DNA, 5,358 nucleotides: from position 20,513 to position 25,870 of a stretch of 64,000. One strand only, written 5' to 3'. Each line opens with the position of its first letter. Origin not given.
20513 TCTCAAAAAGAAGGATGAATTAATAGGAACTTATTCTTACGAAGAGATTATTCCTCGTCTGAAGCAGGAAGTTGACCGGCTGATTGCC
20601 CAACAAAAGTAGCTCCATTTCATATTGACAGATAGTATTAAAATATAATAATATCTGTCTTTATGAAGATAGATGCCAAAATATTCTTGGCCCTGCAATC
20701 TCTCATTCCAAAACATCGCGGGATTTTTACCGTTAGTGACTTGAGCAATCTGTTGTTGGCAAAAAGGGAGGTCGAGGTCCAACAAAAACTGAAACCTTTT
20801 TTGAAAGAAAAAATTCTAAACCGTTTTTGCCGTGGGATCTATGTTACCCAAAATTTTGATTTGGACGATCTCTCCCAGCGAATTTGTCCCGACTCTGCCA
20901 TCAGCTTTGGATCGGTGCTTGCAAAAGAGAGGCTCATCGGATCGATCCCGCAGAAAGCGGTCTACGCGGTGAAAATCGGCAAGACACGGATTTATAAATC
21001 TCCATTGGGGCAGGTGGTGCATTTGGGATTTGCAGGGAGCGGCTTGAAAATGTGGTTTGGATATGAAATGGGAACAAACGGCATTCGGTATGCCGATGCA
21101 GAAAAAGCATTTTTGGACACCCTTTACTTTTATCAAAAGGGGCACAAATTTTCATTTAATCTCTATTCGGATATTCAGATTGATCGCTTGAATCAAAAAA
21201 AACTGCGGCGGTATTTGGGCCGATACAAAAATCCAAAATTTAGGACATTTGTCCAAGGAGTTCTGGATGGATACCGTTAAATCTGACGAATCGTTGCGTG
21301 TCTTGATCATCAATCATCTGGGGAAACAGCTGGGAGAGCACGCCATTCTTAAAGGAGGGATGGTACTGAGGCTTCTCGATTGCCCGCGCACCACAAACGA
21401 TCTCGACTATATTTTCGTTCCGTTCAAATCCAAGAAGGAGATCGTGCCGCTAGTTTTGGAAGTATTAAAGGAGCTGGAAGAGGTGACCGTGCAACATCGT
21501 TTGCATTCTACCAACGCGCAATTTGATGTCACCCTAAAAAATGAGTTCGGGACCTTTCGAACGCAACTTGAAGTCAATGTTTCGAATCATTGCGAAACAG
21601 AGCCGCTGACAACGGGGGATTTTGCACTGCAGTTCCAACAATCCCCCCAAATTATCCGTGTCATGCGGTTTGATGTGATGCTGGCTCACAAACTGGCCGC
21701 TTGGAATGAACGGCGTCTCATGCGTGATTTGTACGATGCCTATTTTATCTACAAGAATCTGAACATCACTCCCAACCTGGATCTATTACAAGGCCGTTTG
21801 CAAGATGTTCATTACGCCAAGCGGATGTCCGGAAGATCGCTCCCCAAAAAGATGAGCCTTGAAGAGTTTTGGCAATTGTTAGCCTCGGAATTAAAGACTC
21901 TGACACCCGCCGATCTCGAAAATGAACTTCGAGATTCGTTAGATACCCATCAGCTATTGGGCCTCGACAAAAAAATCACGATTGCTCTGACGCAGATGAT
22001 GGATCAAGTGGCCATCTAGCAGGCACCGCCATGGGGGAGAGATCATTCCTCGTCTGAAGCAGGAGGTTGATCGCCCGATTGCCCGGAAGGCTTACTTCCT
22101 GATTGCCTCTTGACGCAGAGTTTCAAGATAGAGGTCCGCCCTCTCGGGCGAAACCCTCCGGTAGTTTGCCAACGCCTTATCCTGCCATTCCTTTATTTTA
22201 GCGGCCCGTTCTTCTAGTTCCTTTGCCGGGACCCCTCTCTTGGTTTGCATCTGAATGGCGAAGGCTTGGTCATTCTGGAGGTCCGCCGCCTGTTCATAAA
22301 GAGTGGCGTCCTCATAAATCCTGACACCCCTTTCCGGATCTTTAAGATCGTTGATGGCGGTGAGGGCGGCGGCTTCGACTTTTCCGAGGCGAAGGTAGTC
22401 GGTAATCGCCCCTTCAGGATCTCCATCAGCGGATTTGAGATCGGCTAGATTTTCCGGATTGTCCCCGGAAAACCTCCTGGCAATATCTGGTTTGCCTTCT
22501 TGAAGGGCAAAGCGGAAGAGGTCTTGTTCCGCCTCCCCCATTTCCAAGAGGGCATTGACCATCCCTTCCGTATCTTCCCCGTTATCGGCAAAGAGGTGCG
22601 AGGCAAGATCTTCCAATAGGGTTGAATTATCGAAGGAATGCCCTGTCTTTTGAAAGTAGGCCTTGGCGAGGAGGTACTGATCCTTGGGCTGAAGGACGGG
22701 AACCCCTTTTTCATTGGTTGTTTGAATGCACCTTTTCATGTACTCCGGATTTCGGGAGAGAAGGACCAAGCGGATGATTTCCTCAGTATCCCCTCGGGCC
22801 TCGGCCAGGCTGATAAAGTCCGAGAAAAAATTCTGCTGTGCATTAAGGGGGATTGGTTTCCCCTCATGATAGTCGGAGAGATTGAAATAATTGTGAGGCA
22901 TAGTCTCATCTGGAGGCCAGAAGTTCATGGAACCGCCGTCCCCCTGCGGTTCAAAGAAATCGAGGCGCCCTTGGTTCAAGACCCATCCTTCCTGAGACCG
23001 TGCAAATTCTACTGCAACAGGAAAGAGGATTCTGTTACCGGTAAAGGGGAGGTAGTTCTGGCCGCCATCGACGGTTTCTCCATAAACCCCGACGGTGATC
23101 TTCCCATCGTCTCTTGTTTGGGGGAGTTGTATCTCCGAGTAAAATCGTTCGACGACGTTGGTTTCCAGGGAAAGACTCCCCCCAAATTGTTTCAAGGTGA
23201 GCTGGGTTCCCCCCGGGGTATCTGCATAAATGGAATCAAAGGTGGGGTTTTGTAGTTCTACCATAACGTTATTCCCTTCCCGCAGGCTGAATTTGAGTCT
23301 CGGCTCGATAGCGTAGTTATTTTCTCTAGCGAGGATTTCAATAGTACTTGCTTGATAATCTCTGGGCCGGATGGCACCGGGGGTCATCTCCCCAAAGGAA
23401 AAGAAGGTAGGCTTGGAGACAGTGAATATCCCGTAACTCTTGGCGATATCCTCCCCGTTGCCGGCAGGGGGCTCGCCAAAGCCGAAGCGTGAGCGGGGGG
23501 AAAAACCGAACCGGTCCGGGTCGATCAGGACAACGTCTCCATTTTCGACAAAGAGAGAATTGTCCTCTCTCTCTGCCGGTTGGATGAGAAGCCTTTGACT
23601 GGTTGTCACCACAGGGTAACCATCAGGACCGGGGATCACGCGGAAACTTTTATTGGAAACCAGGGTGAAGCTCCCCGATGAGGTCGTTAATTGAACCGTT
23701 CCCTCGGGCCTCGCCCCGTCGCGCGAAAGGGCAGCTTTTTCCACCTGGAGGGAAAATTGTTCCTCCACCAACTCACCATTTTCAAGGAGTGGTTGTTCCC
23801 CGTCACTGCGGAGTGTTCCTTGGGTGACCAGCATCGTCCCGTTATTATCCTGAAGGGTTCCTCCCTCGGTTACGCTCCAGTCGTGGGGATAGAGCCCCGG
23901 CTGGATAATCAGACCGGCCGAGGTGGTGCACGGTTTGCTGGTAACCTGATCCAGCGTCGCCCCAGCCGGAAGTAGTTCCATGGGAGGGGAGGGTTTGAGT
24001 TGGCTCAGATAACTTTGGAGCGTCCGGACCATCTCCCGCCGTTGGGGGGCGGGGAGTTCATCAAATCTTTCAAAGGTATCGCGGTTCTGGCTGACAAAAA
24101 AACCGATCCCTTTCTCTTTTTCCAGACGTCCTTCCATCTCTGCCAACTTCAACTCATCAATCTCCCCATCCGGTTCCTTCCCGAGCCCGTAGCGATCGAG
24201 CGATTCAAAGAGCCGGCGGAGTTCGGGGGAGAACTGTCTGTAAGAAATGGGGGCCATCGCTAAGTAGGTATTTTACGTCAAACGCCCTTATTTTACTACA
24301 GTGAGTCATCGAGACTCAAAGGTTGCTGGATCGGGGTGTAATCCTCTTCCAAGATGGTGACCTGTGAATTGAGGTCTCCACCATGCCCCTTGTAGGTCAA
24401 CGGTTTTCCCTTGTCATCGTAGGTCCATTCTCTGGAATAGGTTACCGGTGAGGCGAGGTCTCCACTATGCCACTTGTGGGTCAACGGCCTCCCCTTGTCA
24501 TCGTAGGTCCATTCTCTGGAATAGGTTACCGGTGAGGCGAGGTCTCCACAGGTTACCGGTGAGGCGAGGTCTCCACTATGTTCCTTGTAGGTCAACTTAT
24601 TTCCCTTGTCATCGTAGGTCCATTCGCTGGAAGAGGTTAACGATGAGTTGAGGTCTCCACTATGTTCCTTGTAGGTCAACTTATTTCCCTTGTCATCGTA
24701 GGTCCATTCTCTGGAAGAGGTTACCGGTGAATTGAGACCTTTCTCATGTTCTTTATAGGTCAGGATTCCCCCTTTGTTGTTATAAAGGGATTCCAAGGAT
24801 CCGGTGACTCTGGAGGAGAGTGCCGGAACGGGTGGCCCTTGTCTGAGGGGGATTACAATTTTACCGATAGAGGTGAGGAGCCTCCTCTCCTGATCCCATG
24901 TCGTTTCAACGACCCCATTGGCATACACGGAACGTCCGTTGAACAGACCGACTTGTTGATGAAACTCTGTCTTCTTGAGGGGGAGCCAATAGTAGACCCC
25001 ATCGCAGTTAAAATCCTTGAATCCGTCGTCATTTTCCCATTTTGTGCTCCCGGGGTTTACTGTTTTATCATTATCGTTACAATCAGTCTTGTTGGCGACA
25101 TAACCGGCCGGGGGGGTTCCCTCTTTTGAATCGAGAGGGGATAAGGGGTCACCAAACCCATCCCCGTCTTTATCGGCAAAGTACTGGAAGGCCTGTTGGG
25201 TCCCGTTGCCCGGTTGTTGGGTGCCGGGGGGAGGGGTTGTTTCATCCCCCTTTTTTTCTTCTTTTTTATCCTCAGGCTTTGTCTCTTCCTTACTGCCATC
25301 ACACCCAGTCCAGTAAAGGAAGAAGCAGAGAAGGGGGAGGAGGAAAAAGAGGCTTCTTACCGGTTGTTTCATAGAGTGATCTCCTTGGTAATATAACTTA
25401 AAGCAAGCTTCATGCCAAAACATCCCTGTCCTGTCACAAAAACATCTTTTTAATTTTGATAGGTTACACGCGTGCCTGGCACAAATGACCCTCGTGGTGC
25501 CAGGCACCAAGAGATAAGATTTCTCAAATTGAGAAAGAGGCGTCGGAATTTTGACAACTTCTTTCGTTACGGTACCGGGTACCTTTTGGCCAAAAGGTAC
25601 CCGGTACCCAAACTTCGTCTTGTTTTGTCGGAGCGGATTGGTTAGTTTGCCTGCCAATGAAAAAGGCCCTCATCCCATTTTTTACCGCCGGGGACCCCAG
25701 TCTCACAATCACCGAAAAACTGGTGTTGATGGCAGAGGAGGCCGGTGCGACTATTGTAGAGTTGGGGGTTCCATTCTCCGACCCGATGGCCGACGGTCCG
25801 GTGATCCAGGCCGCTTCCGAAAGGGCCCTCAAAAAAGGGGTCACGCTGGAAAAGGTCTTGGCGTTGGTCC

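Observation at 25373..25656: Densely structured 284-bp divergent spacer: sigma-54 promoter, TTCTCA palindrome, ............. hairpin and 38-nt palindrome upstream of a two-gene ORFan operon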

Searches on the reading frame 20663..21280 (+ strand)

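Call 27: search_protein_families(library=pfam, proteins=[window:20663-21280:+], max_evalue=0.001)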
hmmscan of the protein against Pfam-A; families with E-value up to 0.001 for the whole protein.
window:20663-21280:+ (205 aa): 0 families

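Call 81: search_protein_families(library=padloc, proteins=[window:20663-21280:+], max_evalue=0.001)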
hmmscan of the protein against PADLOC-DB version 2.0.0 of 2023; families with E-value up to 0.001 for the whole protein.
window:20663-21280:+ (205 aa): 12 families
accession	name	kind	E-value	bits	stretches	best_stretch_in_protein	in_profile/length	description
PDLC02241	AbiEi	-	2e-32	110.6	1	8-204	3-198/199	AbiEi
PDLC02255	AbiEi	-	1.7e-11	42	1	12-200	6-183/186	AbiEi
PDLC02232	AbiEi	-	3.3e-09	34.9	1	10-118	9-124/177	AbiEi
PDLC02267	AbiEi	-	3.3e-08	31.3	1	11-190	10-187/252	AbiEi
PDLC02230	AbiEi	-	3.6e-06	24.8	1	34-181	14-170/192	AbiEi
PDLC02225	AbiEi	-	9.2e-06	23.5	1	11-114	10-107/198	AbiEi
PDLC02272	AbiEi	-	2.9e-05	22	1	40-198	30-192/200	AbiEi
PDLC02273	AbiEi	-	3.9e-05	21.8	1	138-189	143-194/205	AbiEi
PDLC02275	AbiEi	-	6e-05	21.1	1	37-185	21-169/184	AbiEi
PDLC02287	AbiEi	-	7e-05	20.5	0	20-66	11-55/253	AbiEi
PDLC02253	AbiEi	-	0.00015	19.8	1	13-108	9-98/112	AbiEi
PDLC02269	AbiEi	-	0.00032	18.1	0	20-190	11-180/251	AbiEi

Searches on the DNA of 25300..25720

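Call 82: search_rna_families(source=window, start=25300, end=25720, threshold=evalue, max_evalue=1)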
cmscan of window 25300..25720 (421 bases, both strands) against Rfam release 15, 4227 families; matches with E-value up to 1: 3.
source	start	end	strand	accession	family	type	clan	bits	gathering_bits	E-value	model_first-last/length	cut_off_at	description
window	25557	25618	-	RF03452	mir-3121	Gene; miRNA;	-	20.7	108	0.049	1-77/77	no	mir-3121 microRNA precursor family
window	25574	25607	+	RF03697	mir-722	Gene; miRNA;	-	18.5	81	0.75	1-67/67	no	mir-722 microRNA precursor family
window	25565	25614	-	RF00445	MIR399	Gene; miRNA;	-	16.4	57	0.6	1-117/117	no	mir-399 microRNA precursor family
